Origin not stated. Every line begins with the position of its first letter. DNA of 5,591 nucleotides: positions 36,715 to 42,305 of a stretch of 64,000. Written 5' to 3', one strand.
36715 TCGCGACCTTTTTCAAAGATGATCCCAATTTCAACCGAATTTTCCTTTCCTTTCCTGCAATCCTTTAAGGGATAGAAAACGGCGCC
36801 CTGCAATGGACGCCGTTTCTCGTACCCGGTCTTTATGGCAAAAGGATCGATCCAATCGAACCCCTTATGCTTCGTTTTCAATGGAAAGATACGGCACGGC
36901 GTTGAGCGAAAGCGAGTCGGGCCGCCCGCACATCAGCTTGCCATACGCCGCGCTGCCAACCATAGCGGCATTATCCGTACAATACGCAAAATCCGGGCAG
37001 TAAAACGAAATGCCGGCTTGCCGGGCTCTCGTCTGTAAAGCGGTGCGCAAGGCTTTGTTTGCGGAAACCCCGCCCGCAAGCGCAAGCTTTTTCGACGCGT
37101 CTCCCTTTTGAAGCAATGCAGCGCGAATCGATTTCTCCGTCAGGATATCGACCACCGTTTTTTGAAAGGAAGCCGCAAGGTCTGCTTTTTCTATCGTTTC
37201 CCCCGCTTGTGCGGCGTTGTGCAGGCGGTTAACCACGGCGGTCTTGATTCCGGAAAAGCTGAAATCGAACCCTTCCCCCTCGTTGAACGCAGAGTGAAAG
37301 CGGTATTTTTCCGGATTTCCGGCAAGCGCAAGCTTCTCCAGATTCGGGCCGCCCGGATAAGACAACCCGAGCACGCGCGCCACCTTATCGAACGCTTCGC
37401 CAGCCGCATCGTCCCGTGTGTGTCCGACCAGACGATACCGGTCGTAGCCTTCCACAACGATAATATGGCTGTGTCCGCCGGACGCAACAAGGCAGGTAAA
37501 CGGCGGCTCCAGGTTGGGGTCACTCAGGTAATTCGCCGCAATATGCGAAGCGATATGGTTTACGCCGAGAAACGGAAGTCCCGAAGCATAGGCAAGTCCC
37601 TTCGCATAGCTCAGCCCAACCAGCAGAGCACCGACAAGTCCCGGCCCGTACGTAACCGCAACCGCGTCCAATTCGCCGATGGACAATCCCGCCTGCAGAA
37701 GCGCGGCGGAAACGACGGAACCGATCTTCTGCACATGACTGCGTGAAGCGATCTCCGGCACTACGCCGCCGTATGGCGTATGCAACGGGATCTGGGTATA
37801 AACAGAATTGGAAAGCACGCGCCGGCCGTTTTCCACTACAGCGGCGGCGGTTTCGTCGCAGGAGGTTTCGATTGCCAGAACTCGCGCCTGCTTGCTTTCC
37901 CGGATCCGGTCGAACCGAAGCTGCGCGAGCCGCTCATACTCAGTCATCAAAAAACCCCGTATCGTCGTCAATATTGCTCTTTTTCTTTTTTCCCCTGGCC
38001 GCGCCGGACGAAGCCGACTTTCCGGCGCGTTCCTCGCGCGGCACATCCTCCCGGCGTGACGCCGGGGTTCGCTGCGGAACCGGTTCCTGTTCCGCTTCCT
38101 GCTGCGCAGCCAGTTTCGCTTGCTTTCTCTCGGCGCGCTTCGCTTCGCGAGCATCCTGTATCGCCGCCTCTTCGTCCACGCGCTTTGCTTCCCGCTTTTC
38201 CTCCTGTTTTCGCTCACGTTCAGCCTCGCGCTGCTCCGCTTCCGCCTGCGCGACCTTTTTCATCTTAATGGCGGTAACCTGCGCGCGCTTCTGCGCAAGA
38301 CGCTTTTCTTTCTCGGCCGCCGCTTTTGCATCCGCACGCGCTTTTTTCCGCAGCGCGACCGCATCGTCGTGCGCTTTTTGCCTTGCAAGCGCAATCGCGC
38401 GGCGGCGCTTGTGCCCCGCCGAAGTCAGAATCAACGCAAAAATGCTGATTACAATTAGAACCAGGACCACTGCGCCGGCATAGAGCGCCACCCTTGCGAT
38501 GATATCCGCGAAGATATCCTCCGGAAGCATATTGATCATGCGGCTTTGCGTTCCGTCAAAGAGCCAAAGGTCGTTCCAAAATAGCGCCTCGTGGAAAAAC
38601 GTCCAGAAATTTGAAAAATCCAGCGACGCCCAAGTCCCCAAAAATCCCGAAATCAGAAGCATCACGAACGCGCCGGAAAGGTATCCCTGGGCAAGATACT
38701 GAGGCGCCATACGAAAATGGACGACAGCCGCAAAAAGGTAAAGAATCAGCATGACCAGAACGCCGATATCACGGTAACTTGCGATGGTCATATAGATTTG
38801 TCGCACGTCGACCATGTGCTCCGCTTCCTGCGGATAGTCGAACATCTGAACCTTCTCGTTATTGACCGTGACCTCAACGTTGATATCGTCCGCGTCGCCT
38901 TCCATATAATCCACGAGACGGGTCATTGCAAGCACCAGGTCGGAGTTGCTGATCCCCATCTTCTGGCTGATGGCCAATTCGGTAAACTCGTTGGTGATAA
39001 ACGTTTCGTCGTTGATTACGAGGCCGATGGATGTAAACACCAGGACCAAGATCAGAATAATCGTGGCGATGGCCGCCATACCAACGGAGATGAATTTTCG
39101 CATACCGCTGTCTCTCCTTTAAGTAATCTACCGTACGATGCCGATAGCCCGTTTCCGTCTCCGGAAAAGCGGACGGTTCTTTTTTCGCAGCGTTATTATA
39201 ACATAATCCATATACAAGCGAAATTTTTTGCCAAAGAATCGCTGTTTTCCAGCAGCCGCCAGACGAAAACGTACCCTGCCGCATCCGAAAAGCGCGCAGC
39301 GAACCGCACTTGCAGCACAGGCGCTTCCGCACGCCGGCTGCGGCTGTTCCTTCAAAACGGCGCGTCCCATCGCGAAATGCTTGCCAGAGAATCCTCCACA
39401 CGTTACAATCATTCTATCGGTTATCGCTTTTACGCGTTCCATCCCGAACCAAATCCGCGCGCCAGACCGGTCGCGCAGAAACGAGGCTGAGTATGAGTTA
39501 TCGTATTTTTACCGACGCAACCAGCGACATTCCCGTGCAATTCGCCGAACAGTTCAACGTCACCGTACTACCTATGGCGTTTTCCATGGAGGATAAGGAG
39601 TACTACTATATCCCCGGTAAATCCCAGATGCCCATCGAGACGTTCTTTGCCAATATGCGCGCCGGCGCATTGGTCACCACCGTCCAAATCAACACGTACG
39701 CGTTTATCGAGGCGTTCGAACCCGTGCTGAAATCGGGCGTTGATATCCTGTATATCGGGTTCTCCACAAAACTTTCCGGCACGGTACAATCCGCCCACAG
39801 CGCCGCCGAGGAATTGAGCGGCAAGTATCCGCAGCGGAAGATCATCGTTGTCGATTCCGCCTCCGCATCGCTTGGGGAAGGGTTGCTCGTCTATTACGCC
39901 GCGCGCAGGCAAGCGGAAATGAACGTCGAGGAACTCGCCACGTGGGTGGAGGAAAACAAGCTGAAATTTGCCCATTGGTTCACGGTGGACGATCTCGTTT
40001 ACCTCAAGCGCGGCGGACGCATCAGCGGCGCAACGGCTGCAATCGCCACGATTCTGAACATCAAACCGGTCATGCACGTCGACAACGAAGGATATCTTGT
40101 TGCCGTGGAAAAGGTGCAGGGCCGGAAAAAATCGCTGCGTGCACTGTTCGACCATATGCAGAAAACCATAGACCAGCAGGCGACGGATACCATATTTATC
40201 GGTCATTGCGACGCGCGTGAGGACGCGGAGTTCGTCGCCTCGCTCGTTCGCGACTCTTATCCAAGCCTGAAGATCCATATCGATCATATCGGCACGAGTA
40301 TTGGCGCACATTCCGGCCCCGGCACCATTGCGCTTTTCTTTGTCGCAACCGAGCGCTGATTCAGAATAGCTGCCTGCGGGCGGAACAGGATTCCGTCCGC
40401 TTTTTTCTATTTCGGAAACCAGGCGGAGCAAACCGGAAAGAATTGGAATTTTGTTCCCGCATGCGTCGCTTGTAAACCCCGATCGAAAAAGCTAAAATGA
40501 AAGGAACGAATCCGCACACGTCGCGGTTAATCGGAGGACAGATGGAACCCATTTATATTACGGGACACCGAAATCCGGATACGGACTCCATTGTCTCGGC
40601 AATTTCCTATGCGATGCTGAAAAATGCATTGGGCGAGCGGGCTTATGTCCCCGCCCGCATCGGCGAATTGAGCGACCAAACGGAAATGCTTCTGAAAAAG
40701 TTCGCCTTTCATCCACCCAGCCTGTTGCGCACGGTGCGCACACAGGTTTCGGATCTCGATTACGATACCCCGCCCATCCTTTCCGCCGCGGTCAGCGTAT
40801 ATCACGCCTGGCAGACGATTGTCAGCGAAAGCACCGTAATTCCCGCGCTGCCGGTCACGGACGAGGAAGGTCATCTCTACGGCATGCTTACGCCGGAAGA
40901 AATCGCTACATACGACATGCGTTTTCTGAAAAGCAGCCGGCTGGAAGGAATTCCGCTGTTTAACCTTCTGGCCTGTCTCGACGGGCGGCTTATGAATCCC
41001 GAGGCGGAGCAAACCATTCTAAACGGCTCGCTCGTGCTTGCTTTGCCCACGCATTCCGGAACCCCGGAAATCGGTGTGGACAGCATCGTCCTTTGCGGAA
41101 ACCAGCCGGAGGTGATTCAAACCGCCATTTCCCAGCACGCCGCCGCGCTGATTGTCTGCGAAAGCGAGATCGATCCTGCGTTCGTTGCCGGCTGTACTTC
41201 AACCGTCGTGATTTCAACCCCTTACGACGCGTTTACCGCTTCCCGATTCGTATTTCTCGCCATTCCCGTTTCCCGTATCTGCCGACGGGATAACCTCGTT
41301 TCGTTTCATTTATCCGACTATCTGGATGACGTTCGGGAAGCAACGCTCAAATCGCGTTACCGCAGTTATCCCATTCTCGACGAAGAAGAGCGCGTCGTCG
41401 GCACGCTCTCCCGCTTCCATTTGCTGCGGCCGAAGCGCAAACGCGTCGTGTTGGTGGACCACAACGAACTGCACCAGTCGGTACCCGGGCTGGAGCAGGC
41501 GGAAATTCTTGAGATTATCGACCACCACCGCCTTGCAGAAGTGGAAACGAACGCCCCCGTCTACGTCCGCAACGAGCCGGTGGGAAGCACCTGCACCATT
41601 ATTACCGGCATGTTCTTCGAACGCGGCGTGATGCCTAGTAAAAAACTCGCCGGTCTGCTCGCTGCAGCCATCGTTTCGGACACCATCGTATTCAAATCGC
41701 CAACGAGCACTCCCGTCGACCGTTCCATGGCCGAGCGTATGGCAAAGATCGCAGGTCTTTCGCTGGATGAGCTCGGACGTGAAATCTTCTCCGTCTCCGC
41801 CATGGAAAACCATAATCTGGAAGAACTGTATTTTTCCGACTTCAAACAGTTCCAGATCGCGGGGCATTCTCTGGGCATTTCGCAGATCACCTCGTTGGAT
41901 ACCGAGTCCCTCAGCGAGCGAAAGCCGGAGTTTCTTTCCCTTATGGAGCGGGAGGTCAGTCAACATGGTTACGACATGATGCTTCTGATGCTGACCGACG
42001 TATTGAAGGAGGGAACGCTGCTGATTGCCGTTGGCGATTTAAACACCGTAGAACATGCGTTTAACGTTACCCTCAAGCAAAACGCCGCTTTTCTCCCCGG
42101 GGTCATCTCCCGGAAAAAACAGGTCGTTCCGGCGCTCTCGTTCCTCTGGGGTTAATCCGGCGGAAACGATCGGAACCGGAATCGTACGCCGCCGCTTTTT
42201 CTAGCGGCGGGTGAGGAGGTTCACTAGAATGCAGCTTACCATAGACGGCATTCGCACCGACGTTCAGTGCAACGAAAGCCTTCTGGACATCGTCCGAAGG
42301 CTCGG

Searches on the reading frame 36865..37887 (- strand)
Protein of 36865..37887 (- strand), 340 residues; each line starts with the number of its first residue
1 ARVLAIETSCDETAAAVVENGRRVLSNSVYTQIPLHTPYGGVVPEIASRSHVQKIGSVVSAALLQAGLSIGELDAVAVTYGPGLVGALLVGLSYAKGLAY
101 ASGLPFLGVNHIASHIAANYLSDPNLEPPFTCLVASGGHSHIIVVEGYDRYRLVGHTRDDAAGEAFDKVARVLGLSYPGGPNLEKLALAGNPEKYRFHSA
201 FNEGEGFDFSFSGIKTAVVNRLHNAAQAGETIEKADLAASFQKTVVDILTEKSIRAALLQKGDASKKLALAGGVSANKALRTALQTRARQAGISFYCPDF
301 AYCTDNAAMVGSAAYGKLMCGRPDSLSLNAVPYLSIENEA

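Call 66: find_homologous_proteins(query=window:36865-37887:-, max_evalue=1e-60)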
Query window:36865-37887:- (340 aa): 8000 proteins with E <= 1e-60 among 8000 candidates; the best 120 are listed.
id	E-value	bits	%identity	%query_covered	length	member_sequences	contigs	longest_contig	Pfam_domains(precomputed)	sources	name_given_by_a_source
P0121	1.4e-216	736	99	100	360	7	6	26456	PF02543.22,PF00814.32,PF22521.3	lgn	-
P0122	7.1e-188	642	86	100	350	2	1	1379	PF00814.32,PF22521.3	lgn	-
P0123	7.3e-187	638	86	99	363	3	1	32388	PF00814.32,PF22521.3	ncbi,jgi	jgi:N6-L-threonylcarbamoyladenine synthase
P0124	1.4e-182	624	83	100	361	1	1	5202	PF00814.32,PF22521.3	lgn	-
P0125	1.5e-182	624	84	99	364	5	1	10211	PF00814.32,PF22521.3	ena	-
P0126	2.7e-182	623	84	100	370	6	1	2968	PF02543.22,PF00814.32,PF22521.3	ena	-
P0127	5.2e-182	622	84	99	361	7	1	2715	PF02543.22,PF00814.32,PF22521.3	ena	-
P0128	1.5e-181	621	84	100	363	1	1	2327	PF00814.32,PF22521.3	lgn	-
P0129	2.1e-181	620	85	99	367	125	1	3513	PF00814.32,PF22521.3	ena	-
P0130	2.6e-181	620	83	100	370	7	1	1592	PF00814.32,PF22521.3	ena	-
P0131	2.6e-181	620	83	100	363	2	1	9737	PF02543.22,PF00814.32,PF22521.3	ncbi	-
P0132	4.3e-181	619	83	100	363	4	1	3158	PF02543.22,PF00814.32,PF22521.3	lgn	-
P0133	1.6e-180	617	84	100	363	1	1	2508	PF00814.32,PF22521.3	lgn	-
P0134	1.6e-180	617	84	99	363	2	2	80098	PF00814.32,PF22521.3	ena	-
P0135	4.0e-180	616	83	99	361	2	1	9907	PF02543.22,PF00814.32,PF22521.3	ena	-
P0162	4.9e-175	599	80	99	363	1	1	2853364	PF00814.32,PF22521.3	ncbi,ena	-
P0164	1.1e-174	598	82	99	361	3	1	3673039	PF02543.22,PF00814.32,PF22521.3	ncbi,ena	-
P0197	1.2e-150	519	72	99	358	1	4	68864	PF00814.32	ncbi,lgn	ncbi:MAG: tRNA (adenosine(37)-N6)-threonylcarbamoyltransferase complex transferase subunit TsaD [Clo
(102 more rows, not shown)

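Call 67: find_encoding_contigs(protein=P0162, flank=3000, max_places=1)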
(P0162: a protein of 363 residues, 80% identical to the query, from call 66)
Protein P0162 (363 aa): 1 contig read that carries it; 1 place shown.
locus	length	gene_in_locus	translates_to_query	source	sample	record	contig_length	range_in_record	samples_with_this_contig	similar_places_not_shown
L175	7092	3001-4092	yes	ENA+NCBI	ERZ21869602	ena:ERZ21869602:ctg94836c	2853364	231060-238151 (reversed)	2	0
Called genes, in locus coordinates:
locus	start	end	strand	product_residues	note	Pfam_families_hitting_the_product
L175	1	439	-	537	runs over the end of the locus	PF01368:DHH, PF00571:CBS (faint), PF07085:DRTGG, PF02833:DHHA2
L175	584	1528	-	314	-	PF02645:DegV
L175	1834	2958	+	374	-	PF07314:Lit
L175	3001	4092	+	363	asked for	PF00814:TsaD, PF22521:HypF_C_2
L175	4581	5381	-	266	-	PF09335:VTT_dom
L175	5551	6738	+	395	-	PF07690:MFS_1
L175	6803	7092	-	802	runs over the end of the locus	PF00133:tRNA-synt_1, PF01406:tRNA-synt_1e (faint), PF09334:tRNA-synt_1g, PF13603:tRNA-synt_1_2, PF00133:tRNA-synt_1, PF08264:Anticodon_1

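Call 68: find_encoding_contigs(protein=P0164, flank=3000, max_places=1)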
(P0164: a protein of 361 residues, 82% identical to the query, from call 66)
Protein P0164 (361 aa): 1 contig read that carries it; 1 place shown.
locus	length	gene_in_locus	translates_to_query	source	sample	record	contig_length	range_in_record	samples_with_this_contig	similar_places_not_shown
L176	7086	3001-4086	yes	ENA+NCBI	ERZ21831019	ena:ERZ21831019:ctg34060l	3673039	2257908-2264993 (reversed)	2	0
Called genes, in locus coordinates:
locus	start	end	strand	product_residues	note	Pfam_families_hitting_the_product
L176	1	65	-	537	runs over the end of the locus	PF01368:DHH, PF00571:CBS (faint), PF07085:DRTGG (weak), PF02833:DHHA2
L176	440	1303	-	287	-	PF02645:DegV, PF13684:FakA-like_C (weak)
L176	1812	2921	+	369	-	PF07314:Lit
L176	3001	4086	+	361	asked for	PF02543:Carbam_trans_N (faint), PF00814:TsaD, PF22521:HypF_C_2 (weak)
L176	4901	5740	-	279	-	PF09335:VTT_dom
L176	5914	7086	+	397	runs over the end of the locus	PF07690:MFS_1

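Call 69: find_encoding_contigs(protein=P0197, flank=3000, max_places=1)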
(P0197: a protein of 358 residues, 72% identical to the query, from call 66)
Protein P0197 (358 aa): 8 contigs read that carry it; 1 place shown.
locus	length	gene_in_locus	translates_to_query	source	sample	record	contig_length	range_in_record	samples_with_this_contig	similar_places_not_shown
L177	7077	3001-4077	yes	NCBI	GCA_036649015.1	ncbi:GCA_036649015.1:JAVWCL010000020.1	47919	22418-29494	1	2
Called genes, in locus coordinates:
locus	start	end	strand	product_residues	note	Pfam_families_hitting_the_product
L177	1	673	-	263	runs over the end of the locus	PF23023:Anti-Pycsar_Apyc1, PF00753:Lactamase_B, PF12706:Lactamase_B_2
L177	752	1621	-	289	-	PF02645:DegV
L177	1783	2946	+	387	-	PF07314:Lit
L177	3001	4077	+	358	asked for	PF00814:TsaD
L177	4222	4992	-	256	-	PF08241:Methyltransf_11, PF08242:Methyltransf_12 (weak), PF13649:Methyltransf_25, PF13847:Methyltransf_31 (weak)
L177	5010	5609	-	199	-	PF21176:RecR_HhH, PF02132:RecR_ZnF (weak), PF01751:Toprim, PF13662:Toprim_4, PF21175:RecR_C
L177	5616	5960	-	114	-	PF02575:YbaB_DNA_bd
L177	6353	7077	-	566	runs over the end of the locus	PF13177:DNA_pol3_delta2, PF13401:AAA_22 (weak), PF00004:AAA, PF22608:DNAX_ATPase_lid, PF12169:DNA_pol3_gamma3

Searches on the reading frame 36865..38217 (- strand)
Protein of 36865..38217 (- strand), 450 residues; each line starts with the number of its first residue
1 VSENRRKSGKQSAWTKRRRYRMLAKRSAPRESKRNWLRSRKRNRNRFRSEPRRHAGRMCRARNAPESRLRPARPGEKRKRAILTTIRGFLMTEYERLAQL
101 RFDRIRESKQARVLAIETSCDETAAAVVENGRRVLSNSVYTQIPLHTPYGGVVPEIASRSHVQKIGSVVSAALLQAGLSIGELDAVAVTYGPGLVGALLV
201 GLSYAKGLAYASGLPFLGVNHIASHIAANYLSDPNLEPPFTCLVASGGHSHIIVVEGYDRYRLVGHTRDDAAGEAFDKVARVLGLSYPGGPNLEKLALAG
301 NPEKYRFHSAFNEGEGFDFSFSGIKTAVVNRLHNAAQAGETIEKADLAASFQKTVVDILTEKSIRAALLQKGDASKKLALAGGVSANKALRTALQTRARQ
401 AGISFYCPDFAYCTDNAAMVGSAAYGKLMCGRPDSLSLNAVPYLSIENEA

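Call 12: search_protein_families(library=ncbifam, proteins=[window:36865-38217:-], max_evalue=0.00001)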
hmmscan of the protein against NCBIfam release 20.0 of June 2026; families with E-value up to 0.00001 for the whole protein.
window:36865-38217:- (450 aa): 5 families
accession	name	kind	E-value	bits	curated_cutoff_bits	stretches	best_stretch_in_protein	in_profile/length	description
TIGR03723.1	T6A_TsaD_YgjD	equivalog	3.1e-124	414.2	296.1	1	113-427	1-312/314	tRNA (adenosine(37)-N6)-threonylcarbamoyltransferase complex transferase subunit TsaD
TIGR00329.1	gcp_kae1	subfamily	3.5e-103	345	207.8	1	114-421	1-305/305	tRNA (adenosine(37)-N6)-threonylcarbamoyltransferase complex transferase subunit TsaD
NF007174.0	PRK09605.1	equivalog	1e-56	192.6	447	1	112-433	2-302/535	bifunctional N(6)-L-threonylcarbamoyladenine synthase/serine/threonine protein kinase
TIGR03722.2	arch_KAE1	equivalog_domain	6.5e-56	189.8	375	1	113-428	1-295/323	KEOPS complex N(6)-L-threonylcarbamoyladenine synthase Kae1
TIGR03725.1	T6A_YeaZ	equivalog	1.2e-15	58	69.3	1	113-228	1-100/212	tRNA (adenosine(37)-N6)-threonylcarbamoyltransferase complex dimerization subunit type 1 TsaB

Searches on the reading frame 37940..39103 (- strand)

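Call 12: search_protein_families(library=ncbifam, proteins=[window:37940-39103:-], max_evalue=0.00001)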
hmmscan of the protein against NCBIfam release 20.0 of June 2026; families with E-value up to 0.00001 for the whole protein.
window:37940-39103:- (387 aa): 2 families
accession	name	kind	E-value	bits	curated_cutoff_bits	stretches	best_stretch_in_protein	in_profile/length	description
TIGR01906.1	integ_TIGR01906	hypoth_equivalog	8.6e-21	74.7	74.8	1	14-221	3-202/207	TIGR01906 family membrane protein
NF051877.1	lptranacylLit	equivalog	9.8e-09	35.2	400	1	95-226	94-211/220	lipoprotein intramolecular transacylase Lit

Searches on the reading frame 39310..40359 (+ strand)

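Call 12: search_protein_families(library=ncbifam, proteins=[window:39310-40359:+], max_evalue=0.00001)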
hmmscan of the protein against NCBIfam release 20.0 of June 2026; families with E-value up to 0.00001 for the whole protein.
window:39310-40359:+ (349 aa): 2 families
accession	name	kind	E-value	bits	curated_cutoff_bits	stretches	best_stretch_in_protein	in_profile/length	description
TIGR00762.1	DegV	domain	3.2e-75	252.9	99.7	1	65-344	2-275/276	DegV family EDD domain-containing protein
NF038249.1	fatty_FakB1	equivalog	1.6e-40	139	350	1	65-346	4-281/286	fatty acid kinase binding subunit FakB1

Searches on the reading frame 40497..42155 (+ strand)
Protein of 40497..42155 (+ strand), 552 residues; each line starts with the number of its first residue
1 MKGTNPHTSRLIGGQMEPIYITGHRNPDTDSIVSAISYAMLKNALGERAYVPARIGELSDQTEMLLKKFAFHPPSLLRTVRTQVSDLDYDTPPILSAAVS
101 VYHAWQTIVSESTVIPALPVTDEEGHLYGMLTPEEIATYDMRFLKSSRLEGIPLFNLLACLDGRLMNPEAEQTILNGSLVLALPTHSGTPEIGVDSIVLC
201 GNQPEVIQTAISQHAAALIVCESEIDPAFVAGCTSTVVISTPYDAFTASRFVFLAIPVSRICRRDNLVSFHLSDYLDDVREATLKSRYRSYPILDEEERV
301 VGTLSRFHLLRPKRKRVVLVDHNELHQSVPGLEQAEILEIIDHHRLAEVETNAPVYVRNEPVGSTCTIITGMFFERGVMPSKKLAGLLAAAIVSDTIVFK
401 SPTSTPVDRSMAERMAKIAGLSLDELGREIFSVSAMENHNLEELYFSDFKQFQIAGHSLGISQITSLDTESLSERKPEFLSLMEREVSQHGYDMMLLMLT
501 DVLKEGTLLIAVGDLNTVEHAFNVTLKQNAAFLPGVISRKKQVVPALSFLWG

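Call 12: search_protein_families(library=ncbifam, proteins=[window:40497-42155:+], max_evalue=0.00001)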
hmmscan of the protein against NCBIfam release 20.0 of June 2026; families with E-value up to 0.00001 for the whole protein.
window:40497-42155:+ (552 aa): 11 families
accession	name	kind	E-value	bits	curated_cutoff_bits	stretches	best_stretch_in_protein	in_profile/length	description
NF011443.0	PRK14869.1-5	equivalog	6.4e-172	572.8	335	1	16-548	3-541/546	putative manganese-dependent inorganic diphosphatase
NF011441.0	PRK14869.1-3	equivalog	2.4e-171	571.1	753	1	17-548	3-540/548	putative manganese-dependent inorganic diphosphatase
NF011440.0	PRK14869.1-2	equivalog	1.7e-156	522.1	746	1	16-547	1-533/541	putative manganese-dependent inorganic diphosphatase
NF011444.0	PRK14869.1-6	equivalog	2.2e-132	442.4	1105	1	19-547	5-540/547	putative manganese-dependent inorganic diphosphatase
NF011442.0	PRK14869.1-4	equivalog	3.1e-124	415.4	400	1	15-547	2-535/543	putative manganese-dependent inorganic diphosphatase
NF011449.0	PRK14869.2-5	equivalog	2e-120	402.9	411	2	254-546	146-440/451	putative manganese-dependent inorganic diphosphatase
NF011447.0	PRK14869.2-3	equivalog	3.5e-110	369.1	522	1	16-546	1-535/540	putative manganese-dependent inorganic diphosphatase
NF011445.0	PRK14869.2-1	equivalog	3.4e-100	336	483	1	18-547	4-541/548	putative manganese-dependent inorganic diphosphatase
NF003877.0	PRK05427.1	equivalog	7.4e-94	314.6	283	2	315-548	68-303/308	manganese-dependent inorganic pyrophosphatase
NF011446.0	PRK14869.2-2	equivalog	4.3e-82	276.4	601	1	15-549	9-555/576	putative manganese-dependent inorganic diphosphatase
NF011448.0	PRK14869.2-4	equivalog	9.4e-82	275.1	562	1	17-549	9-558/563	putative manganese-dependent inorganic diphosphatase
